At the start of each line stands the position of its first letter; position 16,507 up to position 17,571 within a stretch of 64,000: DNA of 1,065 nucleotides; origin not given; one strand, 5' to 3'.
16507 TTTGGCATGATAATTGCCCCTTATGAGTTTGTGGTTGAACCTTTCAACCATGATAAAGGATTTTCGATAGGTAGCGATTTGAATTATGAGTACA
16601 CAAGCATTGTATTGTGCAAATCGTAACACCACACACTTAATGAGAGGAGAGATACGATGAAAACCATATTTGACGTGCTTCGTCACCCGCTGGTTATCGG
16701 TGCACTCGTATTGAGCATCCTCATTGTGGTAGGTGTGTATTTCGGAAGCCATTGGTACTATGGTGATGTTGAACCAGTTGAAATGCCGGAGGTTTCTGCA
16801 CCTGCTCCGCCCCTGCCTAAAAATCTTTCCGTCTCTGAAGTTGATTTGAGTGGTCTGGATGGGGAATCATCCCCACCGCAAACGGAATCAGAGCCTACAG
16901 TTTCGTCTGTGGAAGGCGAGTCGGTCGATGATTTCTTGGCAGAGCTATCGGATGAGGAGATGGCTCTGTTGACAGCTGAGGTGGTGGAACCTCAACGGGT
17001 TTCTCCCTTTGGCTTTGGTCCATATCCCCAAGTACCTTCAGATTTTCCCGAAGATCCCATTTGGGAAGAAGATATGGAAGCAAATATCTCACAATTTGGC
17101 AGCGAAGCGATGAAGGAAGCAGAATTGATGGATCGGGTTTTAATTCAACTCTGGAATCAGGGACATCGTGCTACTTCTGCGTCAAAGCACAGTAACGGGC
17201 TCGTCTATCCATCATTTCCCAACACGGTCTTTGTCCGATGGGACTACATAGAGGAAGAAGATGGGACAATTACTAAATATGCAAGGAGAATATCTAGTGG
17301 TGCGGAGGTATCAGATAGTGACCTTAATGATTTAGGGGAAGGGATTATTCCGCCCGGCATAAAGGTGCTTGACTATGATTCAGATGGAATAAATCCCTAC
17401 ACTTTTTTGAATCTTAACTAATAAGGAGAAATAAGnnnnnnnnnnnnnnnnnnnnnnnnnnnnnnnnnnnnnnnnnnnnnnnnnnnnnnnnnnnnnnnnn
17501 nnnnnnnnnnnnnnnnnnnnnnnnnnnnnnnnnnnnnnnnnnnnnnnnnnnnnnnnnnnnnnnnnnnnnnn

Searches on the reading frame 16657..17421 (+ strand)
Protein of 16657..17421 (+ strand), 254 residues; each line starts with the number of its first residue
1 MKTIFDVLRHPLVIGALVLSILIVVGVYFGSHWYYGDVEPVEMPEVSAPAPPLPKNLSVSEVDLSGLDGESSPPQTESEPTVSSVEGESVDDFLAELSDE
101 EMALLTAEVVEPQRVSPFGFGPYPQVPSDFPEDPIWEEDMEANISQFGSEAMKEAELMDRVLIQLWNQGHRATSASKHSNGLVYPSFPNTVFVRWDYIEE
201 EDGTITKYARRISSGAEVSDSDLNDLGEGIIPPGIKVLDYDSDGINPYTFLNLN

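Call 26: search_protein_families(library=pfam, proteins=[window:16657-17421:+], max_evalue=1)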
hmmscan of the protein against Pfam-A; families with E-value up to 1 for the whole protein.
window:16657-17421:+ (254 aa): 0 families

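Call 66: find_homologous_proteins(query=window:16657-17421:+, max_evalue=0.00001)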
Query window:16657-17421:+ (254 aa): 198 proteins with E <= 0.00001 among 1071 candidates; the best 120 are listed.
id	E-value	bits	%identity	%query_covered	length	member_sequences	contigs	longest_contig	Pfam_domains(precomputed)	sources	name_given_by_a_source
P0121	4.8e-165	565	100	100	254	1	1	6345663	-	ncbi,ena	-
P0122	9.4e-149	512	91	100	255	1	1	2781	-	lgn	-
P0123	4.2e-147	506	91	100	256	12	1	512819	-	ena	-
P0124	6.3e-142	489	87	100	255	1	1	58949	-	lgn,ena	-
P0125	2.2e-138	478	85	100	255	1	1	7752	-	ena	-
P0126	4.3e-135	467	83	100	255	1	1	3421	-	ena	-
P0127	6.3e-130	450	82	100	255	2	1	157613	-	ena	-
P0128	2.0e-124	432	80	100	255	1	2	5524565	-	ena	-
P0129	7.3e-122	424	78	100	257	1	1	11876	-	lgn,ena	-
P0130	4.7e-121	421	77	100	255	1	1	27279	-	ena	-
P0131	5.1e-120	418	77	100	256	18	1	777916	-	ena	-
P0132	2.1e-119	416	76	100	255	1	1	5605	-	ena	-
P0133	3.3e-119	415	77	100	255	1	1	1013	-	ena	-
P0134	1.3e-117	410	77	100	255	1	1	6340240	-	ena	-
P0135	8.5e-117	407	76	100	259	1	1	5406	-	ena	-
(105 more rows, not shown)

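Call 73: predict_structure(alignment_id=A3)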
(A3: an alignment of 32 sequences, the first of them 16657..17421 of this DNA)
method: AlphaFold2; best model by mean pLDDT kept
length: 254 residues; sequences in the alignment: 32
mean_pLDDT: 72.7   pTM: 0.52
mean pLDDT of the five models: 72.7, 71.2, 71.0, 70.3, 69.3
residues with pLDDT >= 90: 91; 70-90: 67; 50-70: 41; < 50: 55
segments of 3 or more residues with pLDDT < 50: 36-89
pLDDT, mean of each block of 10 residues (from residue 1): 63 84 83 54 36 34 37 31 38 56 57 84 90 70 81 90 93 86 91 94 93 88 92 93 94 89
secondary structure, 60 per line:
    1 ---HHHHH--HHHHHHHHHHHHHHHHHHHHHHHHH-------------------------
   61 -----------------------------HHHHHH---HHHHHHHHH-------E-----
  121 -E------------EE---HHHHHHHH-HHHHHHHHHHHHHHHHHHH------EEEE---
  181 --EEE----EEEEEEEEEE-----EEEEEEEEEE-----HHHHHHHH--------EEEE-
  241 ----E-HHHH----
elements in order: H4-8 H11-35 H90-95 H99-107 H140-147 H149-167 E174-177 E183-185 E190-199 E205-214 H220-227 E236-239 H247-250

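Call 77: fold_search(model_id=the predicted structure, library=pdb)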
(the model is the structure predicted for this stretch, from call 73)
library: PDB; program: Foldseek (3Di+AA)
matches with E <= 10: 418; with E <= 0.001: 0
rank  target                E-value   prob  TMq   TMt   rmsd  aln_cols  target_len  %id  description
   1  4qjl                  4.0e-01  0.30  0.17  0.19   6.5        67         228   16  Crystal structure of M. ulcerans phosphopantetheinyl transferase MuPPT (released 2014-07-16)
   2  1qmf                  4.8e-01  0.10  0.09  0.05  10.9        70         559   21  PENICILLIN-BINDING PROTEIN 2X (PBP-2X) ACYL-ENZYME COMPLEX (released 2000-05-25)
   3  5bwu_B                7.5e-01  0.04  0.11  0.08  11.1       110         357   14  X-RAY CRYSTAL STRUCTURE AT 2.17A RESOLUTION OF HUMAN MITOCHONDRIAL BRANCHED CHAIN AMINOTRANSFERASE (BCATM) COMPLEXED W (released 2015-07-01)
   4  3j6x_78               1.1e+00  0.10  0.10  0.24   8.9        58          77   14  S. cerevisiae 80S ribosome bound with Taura syndrome virus (TSV) IRES, 5 degree rotation (Class II) (released 2014-06-11)
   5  7ed0                  1.5e+00  0.14  0.17  0.19   6.2        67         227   15  Transferase from Mycobacterium tuberculosis (released 2022-03-16)
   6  1rp5_B                1.5e+00  0.10  0.09  0.04   8.8        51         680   25  PBP2x from Streptococcus pneumoniae strain 5259 with reduced susceptibility to beta-lactam antibiotics (released 2004-02-03)
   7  3lyq_A                1.5e+00  0.07  0.09  0.12  21.6        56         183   16  Crystal structure of IpgB2 from Shigella flexneri (released 2010-03-31)
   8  5iq0_B                1.5e+00  0.04  0.10  0.07  16.7       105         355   20  Crystal structure of Esterase mutant - F72G (released 2017-03-22)
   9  6oz1                  1.6e+00  0.04  0.13  0.06  11.2       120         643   14  Crystal structure of the adenylation (A) domain of the carboxylate reductase (CAR) GR01_22995 from Mycobacterium chelona (released 2020-04-22)
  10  4bls_B                1.7e+00  0.09  0.07  0.06   8.6        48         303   14  P4 PROTEIN FROM BACTERIOPHAGE PHI12 Q278A MUTANT IN COMPLEX WITH AMPcPP (released 2013-08-21)
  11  7dh6_B                1.7e+00  0.06  0.09  0.08   9.1        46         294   17  Crystal structure of PLRG1 (released 2020-12-02)
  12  5bwx_B                1.8e+00  0.03  0.11  0.08  11.1       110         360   14  X-RAY CRYSTAL STRUCTURE AT 1.70A RESOLUTION OF HUMAN MITOCHONDRIAL BRANCHED CHAIN AMINOTRANSFERASE (BCATM) COMPLEXED W (released 2015-07-01)
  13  9lep_A                1.8e+00  0.02  0.11  0.08  11.1       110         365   14  The co-crystal structure of BCAT2 with itaconate (released 2026-01-14)
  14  8rd8_TI               1.9e+00  0.30  0.07  0.17   7.8        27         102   33  Cryo-EM structure of P. urativorans 70S ribosome in complex with hibernation factors Balon and RaiA (structure 1). (released 2024-02-21)
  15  3o3q_B                1.9e+00  0.11  0.07  0.14   7.3        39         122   26  Crystal structure of "L44F/M67I/L73V/A103G/deletion 104-106/F108Y/V109L/L111I/C117V/R119G/deletion 120-122" mutant for (released 2011-02-23)
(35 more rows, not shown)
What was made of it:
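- Tried and rejected: The AF2 model of the 254-aa protein has a confident C-terminal domain, but the best Foldseek E-value against the PDB is 0.4 (calls 73, 77).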
